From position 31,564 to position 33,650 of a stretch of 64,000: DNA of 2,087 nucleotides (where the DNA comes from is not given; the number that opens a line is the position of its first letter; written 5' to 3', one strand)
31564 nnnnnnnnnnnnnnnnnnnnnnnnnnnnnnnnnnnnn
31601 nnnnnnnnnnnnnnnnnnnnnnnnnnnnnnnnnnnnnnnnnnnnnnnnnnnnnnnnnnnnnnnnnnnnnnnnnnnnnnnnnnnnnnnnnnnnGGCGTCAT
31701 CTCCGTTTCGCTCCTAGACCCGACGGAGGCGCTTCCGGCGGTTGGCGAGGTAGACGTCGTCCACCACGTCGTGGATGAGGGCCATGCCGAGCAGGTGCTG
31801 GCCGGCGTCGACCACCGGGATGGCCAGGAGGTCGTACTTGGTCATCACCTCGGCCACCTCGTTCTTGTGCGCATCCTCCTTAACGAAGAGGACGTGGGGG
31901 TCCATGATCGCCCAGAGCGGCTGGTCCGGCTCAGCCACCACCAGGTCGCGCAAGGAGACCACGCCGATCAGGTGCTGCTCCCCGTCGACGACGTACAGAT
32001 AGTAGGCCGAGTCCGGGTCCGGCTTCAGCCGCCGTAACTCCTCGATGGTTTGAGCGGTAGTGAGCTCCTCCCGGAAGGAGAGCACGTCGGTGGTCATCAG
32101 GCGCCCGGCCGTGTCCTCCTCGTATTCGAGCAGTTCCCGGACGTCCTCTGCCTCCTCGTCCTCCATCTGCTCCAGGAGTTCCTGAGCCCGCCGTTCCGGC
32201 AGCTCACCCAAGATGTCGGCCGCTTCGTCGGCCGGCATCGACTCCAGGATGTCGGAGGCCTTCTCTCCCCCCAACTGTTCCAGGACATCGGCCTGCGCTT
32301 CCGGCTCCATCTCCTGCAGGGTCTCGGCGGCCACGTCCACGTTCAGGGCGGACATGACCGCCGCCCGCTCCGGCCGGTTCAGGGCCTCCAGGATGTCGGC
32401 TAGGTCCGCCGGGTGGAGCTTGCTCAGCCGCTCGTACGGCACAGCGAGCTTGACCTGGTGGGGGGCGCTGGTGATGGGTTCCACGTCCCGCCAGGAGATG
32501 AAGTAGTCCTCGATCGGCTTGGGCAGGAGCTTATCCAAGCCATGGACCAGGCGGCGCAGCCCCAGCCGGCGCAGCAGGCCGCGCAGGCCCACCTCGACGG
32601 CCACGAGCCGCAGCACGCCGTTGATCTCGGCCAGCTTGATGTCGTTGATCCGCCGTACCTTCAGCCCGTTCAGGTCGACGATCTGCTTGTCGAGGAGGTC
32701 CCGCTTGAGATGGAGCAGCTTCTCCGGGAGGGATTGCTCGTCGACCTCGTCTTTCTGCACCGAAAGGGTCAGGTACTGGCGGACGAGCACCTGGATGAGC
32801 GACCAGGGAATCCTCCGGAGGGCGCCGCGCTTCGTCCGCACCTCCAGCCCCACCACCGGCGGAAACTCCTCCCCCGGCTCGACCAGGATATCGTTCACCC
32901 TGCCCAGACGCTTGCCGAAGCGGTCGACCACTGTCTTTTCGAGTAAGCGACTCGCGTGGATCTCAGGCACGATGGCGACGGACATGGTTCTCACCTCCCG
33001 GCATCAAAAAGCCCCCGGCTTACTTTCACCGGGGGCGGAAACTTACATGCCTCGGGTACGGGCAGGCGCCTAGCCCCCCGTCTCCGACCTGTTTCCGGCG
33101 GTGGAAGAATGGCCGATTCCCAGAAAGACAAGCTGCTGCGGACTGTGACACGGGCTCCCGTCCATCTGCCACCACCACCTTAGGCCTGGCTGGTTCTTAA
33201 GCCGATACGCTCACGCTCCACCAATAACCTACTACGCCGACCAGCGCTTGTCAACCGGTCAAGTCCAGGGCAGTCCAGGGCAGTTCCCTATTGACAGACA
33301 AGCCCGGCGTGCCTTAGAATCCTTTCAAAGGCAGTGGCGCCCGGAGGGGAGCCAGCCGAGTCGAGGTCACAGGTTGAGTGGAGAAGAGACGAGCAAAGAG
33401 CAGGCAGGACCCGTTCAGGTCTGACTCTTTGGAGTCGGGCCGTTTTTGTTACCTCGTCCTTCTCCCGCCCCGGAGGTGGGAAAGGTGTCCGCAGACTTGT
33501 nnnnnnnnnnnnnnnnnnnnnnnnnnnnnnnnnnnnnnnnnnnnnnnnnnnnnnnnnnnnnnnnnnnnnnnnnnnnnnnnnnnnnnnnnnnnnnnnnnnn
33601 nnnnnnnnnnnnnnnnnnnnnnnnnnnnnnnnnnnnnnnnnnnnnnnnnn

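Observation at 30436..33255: NRAMP transporter co-transcribed with a channel-less MgtE-N/CBS protein behind a long terminator-ended leader (candidate riboswitch or attenuator of unknown class)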

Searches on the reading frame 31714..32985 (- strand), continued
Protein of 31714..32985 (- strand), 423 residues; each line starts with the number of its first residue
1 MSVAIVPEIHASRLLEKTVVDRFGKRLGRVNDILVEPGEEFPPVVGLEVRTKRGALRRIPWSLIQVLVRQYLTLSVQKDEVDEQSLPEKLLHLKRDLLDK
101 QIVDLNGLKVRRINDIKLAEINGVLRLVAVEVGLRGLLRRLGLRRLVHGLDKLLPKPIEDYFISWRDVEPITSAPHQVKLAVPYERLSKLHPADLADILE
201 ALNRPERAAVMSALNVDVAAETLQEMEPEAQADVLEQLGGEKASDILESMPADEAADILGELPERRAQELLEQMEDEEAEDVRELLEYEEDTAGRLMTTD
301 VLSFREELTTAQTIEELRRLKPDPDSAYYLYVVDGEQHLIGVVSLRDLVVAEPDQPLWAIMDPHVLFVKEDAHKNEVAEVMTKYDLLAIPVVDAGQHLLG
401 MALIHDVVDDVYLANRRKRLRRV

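Call 55: search_solved_structures(query=window:31714-32985:-)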
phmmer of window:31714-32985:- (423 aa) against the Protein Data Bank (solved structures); distinct sequences matched with E-value up to 0.001: 11.
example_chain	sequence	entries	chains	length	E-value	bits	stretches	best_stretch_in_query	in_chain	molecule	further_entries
2yvy_A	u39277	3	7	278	7.2e-38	134.1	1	185-410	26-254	Mg2+ transporter MgtE | Magnesium transporter MgtE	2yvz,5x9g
2yvx_A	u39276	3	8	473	3.2e-37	131.9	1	185-410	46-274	Mg2+ transporter MgtE | Magnesium transporter MgtE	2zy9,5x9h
2oux_A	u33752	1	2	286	2.7e-32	115.7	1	190-410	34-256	Magnesium transporter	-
8gps_A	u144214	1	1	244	8.3e-28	100.9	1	190-415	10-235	MgtE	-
8gpv_A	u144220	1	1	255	1.4e-26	96.9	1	191-409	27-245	Magnesium transporter MgtE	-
2yzq_A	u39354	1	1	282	8.2e-07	31.8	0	332-412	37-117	Putative uncharacterized protein PH1780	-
3kxr_A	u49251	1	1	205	5.4e-06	29.1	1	257-404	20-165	Magnesium transporter, putative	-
5g5r_A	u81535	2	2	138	1.5e-05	27.7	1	296-402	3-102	SITE-2 PROTEASE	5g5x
5iip_A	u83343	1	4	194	0.00018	24.1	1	329-412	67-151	Glycine betaine/carnitine/choline ABC transporter%2C ATP-binding protein%2C putative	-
3kpb_A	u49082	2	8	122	0.00019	24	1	327-407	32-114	Uncharacterized protein MJ0100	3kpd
3kpc_A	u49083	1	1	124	0.00019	24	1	327-407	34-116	Uncharacterized protein MJ0100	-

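Call 73: find_encoding_contigs(protein=P0040, flank=1500, max_places=2)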
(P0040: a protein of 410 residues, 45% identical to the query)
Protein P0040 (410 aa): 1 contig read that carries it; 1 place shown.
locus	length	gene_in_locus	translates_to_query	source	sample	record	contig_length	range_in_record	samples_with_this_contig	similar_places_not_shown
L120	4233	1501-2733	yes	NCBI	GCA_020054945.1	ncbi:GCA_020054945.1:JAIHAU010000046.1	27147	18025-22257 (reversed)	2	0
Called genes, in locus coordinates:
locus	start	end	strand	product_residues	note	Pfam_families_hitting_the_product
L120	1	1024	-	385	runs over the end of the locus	PF01306:LacY_symp, PF03825:Nuc_H_symport, PF07690:MFS_1, PF12832:MFS_1_like, PF13347:MFS_2 (faint)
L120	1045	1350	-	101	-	-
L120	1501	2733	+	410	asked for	PF05239:PRC (faint), PF03448:MgtE_N, PF01706:FliG_C (faint), PF00571:CBS (weak)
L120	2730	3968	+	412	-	PF01566:Nramp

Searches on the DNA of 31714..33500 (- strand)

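Call 4: search_rna_families(source=window, start=32900, end=33500, threshold=evalue, max_evalue=10, show_alignments=3)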
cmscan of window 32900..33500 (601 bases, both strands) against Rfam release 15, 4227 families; matches with E-value up to 10: 5.
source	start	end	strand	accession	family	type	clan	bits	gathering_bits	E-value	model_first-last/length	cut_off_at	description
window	33003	33105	-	RF02837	anti-hemB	Gene; sRNA;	-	17.3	49.5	0.18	1-81/81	no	Burkholderia RNA 7 (anti-hemB)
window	33094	33171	-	RF00649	mir-128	Gene; miRNA;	-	13.7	49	3.7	1-83/83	no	mir-128 microRNA precursor family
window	33199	33277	+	RF02202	UCA1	Gene; lncRNA;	-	13.1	80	1.5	1-75/75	no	Urothelial cancer associated 1 conserved region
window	33071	33121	+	RF01973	H19_2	Gene; lncRNA;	-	10.9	50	4.2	1-69/69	no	H19 conserved region 2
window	33417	33486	+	RF02186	ST7-OT3_4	Gene; lncRNA;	-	10.4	80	7.1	1-73/73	no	ST7 overlapping transcript 3 conserved region 4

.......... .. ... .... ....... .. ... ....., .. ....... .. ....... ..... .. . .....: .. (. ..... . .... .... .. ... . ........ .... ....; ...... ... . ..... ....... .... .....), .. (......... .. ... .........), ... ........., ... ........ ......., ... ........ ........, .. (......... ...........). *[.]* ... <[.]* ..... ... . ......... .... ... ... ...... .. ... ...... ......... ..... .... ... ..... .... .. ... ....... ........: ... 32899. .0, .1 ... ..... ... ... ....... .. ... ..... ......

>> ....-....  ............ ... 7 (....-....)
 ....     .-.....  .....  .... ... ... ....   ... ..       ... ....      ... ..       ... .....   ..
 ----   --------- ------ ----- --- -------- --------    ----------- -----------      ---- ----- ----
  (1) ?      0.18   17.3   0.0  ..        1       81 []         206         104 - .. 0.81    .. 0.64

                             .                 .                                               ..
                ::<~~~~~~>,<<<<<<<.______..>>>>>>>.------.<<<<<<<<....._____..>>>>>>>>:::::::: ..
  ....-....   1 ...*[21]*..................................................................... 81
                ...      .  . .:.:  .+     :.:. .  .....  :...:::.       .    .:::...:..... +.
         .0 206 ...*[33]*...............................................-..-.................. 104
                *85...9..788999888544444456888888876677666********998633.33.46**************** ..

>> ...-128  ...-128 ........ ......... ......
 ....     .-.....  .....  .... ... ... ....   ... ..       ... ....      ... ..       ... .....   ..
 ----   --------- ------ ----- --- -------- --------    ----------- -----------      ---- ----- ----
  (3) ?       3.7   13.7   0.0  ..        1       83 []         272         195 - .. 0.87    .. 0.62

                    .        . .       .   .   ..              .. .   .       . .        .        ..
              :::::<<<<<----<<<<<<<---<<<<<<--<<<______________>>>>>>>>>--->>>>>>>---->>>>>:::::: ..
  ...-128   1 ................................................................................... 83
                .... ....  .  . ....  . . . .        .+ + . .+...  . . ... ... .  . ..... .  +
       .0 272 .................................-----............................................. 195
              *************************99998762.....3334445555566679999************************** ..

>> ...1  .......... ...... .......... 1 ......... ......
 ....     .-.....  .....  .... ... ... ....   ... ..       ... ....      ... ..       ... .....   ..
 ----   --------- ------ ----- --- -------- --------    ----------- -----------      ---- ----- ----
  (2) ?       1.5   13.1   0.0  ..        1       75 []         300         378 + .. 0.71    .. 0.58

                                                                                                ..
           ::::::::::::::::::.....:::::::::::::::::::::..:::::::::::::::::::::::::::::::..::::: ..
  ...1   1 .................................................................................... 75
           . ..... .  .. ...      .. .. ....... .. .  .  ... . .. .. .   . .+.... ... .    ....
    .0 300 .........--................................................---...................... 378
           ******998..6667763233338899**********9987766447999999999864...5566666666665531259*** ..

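Call 24: search_rna_families(sources=[L007, L008, L009, L010, L012, L013, L014, L015, L016, L017, L018, L021, L063, L087, L020, L022, L024, L028, L090, L003], threshold=gathering)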
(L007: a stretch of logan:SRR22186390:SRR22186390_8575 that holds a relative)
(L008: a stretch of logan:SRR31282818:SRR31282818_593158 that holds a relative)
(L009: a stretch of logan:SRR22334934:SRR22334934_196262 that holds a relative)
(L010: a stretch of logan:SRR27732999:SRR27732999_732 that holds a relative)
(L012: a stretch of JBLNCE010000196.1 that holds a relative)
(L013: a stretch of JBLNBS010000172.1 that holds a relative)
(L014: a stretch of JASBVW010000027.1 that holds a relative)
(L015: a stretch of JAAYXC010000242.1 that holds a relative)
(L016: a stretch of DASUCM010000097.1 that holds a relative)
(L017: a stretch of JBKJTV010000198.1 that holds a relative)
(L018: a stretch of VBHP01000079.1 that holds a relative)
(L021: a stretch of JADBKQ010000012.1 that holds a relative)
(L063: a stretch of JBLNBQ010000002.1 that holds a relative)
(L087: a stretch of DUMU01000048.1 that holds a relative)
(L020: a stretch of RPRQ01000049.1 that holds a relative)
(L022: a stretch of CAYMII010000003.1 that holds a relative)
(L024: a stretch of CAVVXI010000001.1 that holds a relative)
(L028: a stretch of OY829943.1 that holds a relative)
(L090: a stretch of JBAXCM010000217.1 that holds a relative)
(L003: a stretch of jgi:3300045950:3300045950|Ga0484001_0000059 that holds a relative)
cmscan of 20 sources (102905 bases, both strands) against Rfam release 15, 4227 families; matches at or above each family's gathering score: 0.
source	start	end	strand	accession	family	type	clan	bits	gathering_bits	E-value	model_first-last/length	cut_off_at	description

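Call 63: search_rna_families(sources=[L017, L018, L021, L025, L032, L036, L037, L039, L042, L046, L057, L060, L071, L072, L074, L076, L083, L087, L090, L014], threshold=gathering)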
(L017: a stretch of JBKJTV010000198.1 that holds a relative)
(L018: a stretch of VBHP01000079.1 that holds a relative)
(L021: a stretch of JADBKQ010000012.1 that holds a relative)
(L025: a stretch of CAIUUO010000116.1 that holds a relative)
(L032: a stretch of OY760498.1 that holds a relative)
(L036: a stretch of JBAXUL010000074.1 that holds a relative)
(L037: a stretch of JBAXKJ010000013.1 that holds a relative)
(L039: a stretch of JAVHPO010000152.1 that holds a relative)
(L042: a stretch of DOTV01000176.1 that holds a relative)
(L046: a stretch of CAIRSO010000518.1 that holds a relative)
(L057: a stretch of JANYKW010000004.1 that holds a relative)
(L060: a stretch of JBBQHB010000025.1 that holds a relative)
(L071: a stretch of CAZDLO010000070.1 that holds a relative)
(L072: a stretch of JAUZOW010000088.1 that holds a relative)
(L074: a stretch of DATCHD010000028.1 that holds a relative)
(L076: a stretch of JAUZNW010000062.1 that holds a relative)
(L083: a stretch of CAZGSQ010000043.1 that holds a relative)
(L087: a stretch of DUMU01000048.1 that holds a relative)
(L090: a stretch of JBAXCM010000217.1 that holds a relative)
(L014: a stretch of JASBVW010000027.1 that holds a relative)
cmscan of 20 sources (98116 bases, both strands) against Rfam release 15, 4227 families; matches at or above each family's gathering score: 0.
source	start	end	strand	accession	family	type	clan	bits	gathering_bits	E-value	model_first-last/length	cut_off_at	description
